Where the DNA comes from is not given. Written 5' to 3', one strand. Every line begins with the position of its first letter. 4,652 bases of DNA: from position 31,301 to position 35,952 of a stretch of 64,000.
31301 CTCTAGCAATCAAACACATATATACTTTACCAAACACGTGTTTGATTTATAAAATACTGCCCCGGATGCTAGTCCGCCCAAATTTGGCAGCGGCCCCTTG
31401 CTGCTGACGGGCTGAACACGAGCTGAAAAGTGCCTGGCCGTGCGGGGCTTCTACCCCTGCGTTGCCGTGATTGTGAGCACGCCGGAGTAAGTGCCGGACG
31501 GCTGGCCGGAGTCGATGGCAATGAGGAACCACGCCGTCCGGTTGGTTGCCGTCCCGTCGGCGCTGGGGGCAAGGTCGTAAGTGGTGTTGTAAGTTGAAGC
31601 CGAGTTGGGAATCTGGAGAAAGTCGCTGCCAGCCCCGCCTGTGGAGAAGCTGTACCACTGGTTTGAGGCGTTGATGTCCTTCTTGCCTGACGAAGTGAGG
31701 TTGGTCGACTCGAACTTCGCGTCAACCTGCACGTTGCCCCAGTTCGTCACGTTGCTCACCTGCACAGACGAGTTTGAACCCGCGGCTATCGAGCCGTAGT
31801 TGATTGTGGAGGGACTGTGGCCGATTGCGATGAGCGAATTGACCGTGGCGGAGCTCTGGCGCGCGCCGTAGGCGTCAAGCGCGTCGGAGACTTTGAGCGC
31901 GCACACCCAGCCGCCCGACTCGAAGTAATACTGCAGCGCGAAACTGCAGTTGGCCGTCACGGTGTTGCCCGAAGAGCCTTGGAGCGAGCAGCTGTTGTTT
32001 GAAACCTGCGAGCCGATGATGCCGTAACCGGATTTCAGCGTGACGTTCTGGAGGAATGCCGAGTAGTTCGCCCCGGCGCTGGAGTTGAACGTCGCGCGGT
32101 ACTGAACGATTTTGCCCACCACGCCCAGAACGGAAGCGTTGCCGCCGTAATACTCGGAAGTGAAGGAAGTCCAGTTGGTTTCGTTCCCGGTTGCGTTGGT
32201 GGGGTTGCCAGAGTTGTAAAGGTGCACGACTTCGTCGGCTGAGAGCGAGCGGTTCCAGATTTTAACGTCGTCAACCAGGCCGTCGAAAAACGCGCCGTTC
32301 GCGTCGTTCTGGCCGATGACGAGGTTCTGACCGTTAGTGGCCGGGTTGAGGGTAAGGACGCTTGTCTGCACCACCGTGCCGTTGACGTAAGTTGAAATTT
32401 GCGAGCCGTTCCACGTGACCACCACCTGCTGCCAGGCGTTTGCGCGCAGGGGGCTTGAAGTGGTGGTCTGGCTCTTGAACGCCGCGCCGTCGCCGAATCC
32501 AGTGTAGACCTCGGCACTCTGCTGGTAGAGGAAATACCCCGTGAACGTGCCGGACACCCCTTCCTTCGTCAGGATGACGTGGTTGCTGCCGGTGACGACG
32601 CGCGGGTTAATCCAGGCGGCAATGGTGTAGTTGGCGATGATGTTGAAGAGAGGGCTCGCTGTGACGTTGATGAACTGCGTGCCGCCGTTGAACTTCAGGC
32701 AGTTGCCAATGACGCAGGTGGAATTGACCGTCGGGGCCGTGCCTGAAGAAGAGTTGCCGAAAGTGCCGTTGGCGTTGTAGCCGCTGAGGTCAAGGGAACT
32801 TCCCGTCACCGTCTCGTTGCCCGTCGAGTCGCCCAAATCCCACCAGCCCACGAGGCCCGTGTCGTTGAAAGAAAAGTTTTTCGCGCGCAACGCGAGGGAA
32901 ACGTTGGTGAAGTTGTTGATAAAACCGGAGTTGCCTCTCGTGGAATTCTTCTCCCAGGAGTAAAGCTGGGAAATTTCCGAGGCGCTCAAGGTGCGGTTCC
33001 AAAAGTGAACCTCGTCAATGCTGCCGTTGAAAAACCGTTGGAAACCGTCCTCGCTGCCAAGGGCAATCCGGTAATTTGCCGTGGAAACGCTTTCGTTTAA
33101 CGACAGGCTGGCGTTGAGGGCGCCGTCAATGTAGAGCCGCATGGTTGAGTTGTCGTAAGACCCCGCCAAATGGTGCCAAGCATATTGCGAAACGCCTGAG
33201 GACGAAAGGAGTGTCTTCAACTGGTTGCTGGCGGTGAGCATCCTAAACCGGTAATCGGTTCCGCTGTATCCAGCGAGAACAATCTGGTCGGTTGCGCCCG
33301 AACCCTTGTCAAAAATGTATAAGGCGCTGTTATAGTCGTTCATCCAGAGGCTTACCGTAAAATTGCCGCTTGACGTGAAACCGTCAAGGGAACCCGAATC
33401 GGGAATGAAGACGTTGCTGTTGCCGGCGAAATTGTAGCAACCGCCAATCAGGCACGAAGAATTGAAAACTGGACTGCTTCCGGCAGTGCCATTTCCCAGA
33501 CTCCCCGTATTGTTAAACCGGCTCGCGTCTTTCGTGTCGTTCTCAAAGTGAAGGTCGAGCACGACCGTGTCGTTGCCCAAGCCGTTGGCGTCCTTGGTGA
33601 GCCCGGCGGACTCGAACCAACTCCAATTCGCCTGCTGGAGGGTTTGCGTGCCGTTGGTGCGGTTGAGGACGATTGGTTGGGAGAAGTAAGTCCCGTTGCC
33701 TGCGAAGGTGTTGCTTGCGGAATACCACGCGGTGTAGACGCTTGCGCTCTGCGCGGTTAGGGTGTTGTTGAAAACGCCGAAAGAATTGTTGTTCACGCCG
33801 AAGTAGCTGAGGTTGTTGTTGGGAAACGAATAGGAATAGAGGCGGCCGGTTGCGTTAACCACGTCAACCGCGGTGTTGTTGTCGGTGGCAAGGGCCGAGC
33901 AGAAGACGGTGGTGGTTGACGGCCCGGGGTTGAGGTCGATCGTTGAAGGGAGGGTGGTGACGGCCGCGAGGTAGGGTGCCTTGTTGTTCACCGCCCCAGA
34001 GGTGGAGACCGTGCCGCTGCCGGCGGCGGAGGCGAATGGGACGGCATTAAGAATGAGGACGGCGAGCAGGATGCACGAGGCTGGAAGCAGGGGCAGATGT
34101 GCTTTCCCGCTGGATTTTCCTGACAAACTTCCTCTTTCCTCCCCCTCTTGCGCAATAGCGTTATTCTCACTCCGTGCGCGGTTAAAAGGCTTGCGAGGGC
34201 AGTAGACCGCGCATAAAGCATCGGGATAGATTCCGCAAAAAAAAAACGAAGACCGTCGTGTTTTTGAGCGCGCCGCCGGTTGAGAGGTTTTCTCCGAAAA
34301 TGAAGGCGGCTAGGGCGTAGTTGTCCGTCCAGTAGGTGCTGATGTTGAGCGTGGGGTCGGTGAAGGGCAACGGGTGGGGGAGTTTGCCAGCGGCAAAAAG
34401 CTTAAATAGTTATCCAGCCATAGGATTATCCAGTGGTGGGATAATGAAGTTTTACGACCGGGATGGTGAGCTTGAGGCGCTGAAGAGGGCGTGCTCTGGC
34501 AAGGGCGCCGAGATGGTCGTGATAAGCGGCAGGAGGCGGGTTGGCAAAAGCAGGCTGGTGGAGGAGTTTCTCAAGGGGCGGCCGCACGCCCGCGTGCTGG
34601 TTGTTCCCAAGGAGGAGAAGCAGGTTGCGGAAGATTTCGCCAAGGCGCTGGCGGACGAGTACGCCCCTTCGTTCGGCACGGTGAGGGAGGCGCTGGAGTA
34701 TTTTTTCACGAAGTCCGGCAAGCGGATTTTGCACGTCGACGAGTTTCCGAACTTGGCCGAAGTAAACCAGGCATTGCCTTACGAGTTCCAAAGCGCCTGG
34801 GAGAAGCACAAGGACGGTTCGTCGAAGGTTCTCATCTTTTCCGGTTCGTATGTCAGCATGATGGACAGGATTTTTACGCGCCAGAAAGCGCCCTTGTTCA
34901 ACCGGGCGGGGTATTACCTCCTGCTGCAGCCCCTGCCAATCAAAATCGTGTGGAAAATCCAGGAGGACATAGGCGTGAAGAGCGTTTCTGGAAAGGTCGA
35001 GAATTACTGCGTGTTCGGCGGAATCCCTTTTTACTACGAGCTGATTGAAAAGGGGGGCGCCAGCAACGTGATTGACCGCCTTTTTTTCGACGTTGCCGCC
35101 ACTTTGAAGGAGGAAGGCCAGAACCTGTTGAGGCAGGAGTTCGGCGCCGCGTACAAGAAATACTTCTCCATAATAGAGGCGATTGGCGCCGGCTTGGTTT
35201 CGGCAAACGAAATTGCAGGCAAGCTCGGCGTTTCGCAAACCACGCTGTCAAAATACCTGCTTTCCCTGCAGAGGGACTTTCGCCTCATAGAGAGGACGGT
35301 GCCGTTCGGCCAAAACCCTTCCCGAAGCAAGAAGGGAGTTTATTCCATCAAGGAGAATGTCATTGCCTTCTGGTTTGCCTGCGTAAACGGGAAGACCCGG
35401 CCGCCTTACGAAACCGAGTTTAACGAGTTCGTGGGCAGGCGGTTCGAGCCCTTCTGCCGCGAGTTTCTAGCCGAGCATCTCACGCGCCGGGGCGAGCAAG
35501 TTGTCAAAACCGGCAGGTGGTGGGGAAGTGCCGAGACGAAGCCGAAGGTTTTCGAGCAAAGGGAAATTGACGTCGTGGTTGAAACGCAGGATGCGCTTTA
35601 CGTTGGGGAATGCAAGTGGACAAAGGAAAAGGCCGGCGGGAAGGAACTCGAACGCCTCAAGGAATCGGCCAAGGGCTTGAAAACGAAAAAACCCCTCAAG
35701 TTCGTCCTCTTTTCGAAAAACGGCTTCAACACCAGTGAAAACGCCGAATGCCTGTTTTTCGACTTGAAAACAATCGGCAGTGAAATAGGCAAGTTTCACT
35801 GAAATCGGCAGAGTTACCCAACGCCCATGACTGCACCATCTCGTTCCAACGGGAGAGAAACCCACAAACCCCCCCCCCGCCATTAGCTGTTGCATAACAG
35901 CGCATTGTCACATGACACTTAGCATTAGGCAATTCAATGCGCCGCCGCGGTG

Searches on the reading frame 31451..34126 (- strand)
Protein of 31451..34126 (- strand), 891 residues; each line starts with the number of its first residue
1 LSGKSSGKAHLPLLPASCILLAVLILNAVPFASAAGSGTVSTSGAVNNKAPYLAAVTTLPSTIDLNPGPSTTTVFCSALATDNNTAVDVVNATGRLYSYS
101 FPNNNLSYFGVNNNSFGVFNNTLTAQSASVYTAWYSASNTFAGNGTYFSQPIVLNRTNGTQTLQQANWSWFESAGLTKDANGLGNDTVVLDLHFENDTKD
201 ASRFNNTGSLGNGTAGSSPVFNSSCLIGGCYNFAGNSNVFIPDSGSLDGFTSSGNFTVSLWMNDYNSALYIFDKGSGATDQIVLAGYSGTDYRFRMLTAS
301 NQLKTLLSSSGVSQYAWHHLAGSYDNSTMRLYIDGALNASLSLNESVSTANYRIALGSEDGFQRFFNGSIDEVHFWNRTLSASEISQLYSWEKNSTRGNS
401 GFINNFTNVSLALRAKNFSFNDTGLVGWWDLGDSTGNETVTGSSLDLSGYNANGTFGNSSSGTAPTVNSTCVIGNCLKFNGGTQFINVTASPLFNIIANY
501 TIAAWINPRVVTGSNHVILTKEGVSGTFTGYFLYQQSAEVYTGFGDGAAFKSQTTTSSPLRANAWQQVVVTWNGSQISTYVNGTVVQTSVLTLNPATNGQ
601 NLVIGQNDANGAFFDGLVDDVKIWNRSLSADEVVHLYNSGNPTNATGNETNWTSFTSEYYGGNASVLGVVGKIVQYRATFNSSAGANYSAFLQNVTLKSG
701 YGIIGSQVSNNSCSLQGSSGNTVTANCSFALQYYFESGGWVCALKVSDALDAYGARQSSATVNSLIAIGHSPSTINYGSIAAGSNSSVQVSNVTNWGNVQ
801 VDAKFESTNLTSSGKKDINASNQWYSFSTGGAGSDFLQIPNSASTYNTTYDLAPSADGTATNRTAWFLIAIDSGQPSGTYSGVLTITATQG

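Call 7: search_protein_families(library=pfam, proteins=[window:31451-34126:-], max_evalue=0.01)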
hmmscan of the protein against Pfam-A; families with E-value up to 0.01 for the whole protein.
window:31451-34126:- (891 aa): 5 families
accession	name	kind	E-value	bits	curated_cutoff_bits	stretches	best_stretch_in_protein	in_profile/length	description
PF13385.13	Laminin_G_3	-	2.9e-52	177.3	27.6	2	480-633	1-150/151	Concanavalin A-like lectin/glucanases superfamily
PF02210.31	Laminin_G_2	-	1.4e-09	38.9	22.9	1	546-623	36-123/126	Laminin G domain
PF00354.24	Pentaxin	-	5.5e-08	33.2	25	1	561-661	81-188/194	Pentaxin family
PF22925.3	TS_C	-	0.00025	21.2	27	1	552-630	119-201/202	Trans-sialidase, C-terminal domain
PF06439.18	3keto-disac_hyd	-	0.0045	17.5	26.8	0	543-596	109-158/187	3-keto-disaccharide hydrolase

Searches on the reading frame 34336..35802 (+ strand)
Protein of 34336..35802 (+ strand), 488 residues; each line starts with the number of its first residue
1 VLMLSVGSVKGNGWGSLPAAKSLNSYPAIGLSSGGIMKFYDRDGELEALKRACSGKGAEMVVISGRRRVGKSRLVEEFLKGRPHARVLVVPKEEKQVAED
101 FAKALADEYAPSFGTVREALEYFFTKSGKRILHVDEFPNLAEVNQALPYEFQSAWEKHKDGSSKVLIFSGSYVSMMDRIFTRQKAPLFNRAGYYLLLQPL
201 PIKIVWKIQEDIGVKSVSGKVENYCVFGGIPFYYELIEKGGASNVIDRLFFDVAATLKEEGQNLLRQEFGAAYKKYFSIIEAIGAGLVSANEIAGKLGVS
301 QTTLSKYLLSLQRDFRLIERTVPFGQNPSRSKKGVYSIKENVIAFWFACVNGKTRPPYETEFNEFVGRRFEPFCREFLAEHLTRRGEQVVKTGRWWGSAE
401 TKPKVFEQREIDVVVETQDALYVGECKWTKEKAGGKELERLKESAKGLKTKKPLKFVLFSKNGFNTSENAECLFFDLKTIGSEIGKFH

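Call 7: search_protein_families(library=pfam, proteins=[window:34336-35802:+], max_evalue=0.01)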
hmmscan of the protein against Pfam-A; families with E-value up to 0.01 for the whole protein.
window:34336-35802:+ (488 aa): 7 families
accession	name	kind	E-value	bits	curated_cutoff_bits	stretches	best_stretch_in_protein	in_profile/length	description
PF01637.24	ATPase_2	-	1.3e-15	58.3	33.2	1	39-231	1-219/225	ATPase domain predominantly from Archaea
PF03008.20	DUF234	-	2.2e-12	47.7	22.5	1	359-432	25-94/100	Archaea bacterial proteins of unknown function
PF13191.12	AAA_16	-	3.4e-06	28.1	32.6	1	38-108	1-77/167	AAA ATPase domain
PF13173.12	AAA_14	-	1.1e-05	25.8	27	1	59-174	3-110/129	AAA domain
PF13401.12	AAA_22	-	0.00013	22.7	27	1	57-141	4-97/130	AAA domain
PF13635.12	DUF4143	-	0.00017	21.8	28.1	1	275-428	18-159/160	Domain of unknown function (DUF4143)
PF08279.18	HTH_11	-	0.002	18.4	25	1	288-318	16-46/55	HTH domain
